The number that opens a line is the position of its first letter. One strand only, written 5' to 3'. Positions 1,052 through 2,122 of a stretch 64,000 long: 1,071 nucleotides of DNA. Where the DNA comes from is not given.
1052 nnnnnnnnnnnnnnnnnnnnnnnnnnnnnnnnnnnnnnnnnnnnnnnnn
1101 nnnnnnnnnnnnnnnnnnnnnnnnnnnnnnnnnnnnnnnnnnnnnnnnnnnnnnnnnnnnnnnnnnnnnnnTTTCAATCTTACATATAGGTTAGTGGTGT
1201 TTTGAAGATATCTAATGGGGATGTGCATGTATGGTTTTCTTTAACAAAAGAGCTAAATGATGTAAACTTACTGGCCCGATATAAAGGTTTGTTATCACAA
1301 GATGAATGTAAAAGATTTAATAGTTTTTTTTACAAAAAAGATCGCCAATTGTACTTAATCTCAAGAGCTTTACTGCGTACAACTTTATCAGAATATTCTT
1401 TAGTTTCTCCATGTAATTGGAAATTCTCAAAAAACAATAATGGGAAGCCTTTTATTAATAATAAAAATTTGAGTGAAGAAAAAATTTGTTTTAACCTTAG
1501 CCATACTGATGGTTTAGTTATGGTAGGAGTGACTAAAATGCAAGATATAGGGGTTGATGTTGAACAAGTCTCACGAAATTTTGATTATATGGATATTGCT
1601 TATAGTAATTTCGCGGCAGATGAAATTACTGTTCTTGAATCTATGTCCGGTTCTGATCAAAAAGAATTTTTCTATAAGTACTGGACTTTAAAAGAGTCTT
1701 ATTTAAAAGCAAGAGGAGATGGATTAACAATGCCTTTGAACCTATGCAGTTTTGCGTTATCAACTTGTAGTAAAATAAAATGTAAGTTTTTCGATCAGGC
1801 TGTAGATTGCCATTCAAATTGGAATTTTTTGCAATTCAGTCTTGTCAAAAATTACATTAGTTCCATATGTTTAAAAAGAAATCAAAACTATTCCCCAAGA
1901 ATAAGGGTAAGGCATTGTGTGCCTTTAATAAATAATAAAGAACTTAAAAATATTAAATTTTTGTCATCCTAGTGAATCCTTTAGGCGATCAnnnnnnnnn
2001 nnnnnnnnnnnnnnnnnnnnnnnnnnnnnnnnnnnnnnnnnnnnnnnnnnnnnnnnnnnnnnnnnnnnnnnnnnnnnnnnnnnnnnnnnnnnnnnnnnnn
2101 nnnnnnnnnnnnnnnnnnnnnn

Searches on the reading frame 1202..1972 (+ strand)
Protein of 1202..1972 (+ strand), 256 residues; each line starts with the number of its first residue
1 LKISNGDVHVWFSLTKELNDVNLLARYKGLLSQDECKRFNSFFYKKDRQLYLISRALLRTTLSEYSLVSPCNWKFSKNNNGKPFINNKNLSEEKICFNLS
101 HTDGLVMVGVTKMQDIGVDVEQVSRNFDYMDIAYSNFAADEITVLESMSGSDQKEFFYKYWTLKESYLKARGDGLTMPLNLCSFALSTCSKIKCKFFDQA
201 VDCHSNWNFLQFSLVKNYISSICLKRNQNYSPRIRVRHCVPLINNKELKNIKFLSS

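Call 3: search_protein_families(library=pfam, proteins=[window:1202-1972:+], max_evalue=0.01)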
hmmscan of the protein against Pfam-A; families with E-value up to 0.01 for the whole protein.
window:1202-1972:+ (256 aa): 2 families
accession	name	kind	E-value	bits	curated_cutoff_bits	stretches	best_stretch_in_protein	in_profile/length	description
PF01648.25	ACPS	-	3.7e-17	62.8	25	1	116-205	2-97/111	4'-phosphopantetheinyl transferase superfamily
PF22624.1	AASDHPPT_N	-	1e-12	48.6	27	1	30-108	16-95/100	4'-phosphopantetheinyl transferase, N-terminal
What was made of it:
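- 1202..1972 (+): Sfp/HetI-type 4'-phosphopantetheinyl transferase. Pfam ACPS + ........_N (call 3).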

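Call 14: search_protein_families(library=ncbifam, proteins=[window:1202-1972:+], max_evalue=0.001)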
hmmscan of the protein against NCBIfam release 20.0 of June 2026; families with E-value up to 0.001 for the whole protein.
window:1202-1972:+ (256 aa): 4 families
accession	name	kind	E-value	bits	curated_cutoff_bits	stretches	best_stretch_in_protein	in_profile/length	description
NF042922.1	4PPT_HetI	equivalog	1e-41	142.8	370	1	3-226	14-226/235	4'-phosphopantetheinyl transferase HetI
NF047349.1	4PPT_AusB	equivalog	4.3e-19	68.8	225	1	37-182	25-159/205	aureusimine biosynthesis 4'-phosphopantetheinyl transferase AusB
NF007676.0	PRK10351.1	equivalog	4e-15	55.9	174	1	48-195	31-167/195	4'-phosphopantetheinyl transferase AcpT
TIGR00556.1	pantethn_trn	domain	5.4e-09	36.2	45.35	1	113-177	2-70/128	phosphopantetheine--protein transferase domain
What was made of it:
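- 1202..1972 (+): Best NCBIfam model is HetI, below its cut-off (call 14).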

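Call 62: search_protein_families(library=pfam, proteins=[L020:3136-4404:-, L020:2060-3205:-, L025:3133-4398:-, L029:4256-5506:+, L029:2657-3757:-, L020:15164-17455:+, L028:1697-2740:-, L028:3596-4609:+, L028:4950-5999:+, L028:17985-19010:-], max_evalue=0.001)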
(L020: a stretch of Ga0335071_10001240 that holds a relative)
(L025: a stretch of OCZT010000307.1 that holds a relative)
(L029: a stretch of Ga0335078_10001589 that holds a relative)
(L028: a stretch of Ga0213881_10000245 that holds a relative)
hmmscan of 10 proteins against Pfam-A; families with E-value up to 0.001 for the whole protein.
L020:3136-4404:- (422 aa): 2 families
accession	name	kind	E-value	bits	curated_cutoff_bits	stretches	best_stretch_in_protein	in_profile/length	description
PF11975.13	Glyco_hydro_4C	-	5.9e-41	141.2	24.1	1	191-394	2-211/211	Family 4 glycosyl hydrolase C-terminal domain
PF02056.22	Glyco_hydro_4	-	2.3e-40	138.5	23.2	1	2-180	1-182/183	Family 4 glycosyl hydrolase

L020:2060-3205:- (381 aa): 2 families
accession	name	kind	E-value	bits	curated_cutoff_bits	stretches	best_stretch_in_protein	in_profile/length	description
PF01869.26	BcrAD_BadFG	-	3.5e-16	60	31.5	1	42-353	3-271/271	BadF/BadG/BcrA/BcrD ATPase family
PF00480.26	ROK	-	2.2e-05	24.6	22.9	0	40-94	2-55/294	ROK family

L025:3133-4398:- (421 aa): 3 families
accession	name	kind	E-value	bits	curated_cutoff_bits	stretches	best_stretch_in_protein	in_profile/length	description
PF02056.22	Glyco_hydro_4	-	7.4e-45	153.2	23.2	1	4-179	3-181/183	Family 4 glycosyl hydrolase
PF11975.13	Glyco_hydro_4C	-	1.2e-42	146.7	24.1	1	191-394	2-211/211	Family 4 glycosyl hydrolase C-terminal domain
PF00056.29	Ldh_1_N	-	0.00079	19.9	27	0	119-158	94-132/141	lactate/malate dehydrogenase, NAD binding domain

L029:4256-5506:+ (416 aa): 2 families
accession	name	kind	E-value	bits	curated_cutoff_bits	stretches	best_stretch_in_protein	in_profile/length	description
PF01548.23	DEDD_Tnp_IS110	-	5.1e-20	72.3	29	1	49-156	41-153/155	Transposase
PF02371.22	Transposase_20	-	1e-13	51.9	21.3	1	244-321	3-79/87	Transposase IS116/IS110/IS902 family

L029:2657-3757:- (366 aa): 0 families

L020:15164-17455:+ (763 aa): 5 families
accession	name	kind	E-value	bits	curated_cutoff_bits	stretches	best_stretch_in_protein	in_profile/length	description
PF00239.26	Resolvase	-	1.2e-21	77.7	23.3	1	30-181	1-144/145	Resolvase, N terminal domain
PF07508.19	Recombinase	-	2.2e-14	54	21.1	1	208-327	5-102/102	Recombinase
PF12728.13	HTH_17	-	4e-12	46.6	27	1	646-685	2-39/51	Helix-turn-helix domain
PF13408.12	Zn_ribbon_recom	-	8e-08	33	25.3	1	345-404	1-57/58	Recombinase zinc beta ribbon domain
PF00376.29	MerR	-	0.00082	19.6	28.2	0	647-679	1-33/38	MerR family regulatory protein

L028:1697-2740:- (347 aa): 2 families
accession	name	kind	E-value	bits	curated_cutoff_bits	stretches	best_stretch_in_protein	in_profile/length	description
PF01636.29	APH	-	4.8e-06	26.9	23.2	1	214-283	164-222/239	Phosphotransferase enzyme family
PF02958.26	EcKL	-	2.8e-05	24.1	22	1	231-272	215-262/294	Ecdysteroid kinase-like family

L028:3596-4609:+ (337 aa): 1 family
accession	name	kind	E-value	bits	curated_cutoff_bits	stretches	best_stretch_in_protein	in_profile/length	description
PF00296.26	Bac_luciferase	-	2.3e-52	178.8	27.9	1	49-270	20-231/314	Luciferase-like monooxygenase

L028:4950-5999:+ (349 aa): 4 families
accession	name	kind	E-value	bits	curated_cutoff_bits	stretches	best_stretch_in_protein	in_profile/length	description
PF01408.29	GFO_IDH_MocA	-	5.6e-25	88.8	24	1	4-119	1-117/120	Oxidoreductase family, NAD-binding Rossmann fold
PF22725.1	GFO_IDH_MocA_C3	-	8.1e-18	65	27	1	131-259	2-123/124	GFO/IDH/MocA C-terminal domain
PF02894.22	GFO_IDH_MocA_C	-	3.8e-11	43.6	22.9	1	137-329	4-206/218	Oxidoreductase family, C-terminal alpha/beta domain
PF03447.22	NAD_binding_3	-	2.4e-07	31.9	24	1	10-118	1-113/116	Homoserine dehydrogenase, NAD binding domain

L028:17985-19010:- (341 aa): 1 family
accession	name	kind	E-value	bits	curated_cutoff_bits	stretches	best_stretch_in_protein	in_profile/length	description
PF00248.27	Aldo_ket_red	-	1.3e-81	274.3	24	1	30-330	1-288/291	Aldo/keto reductase family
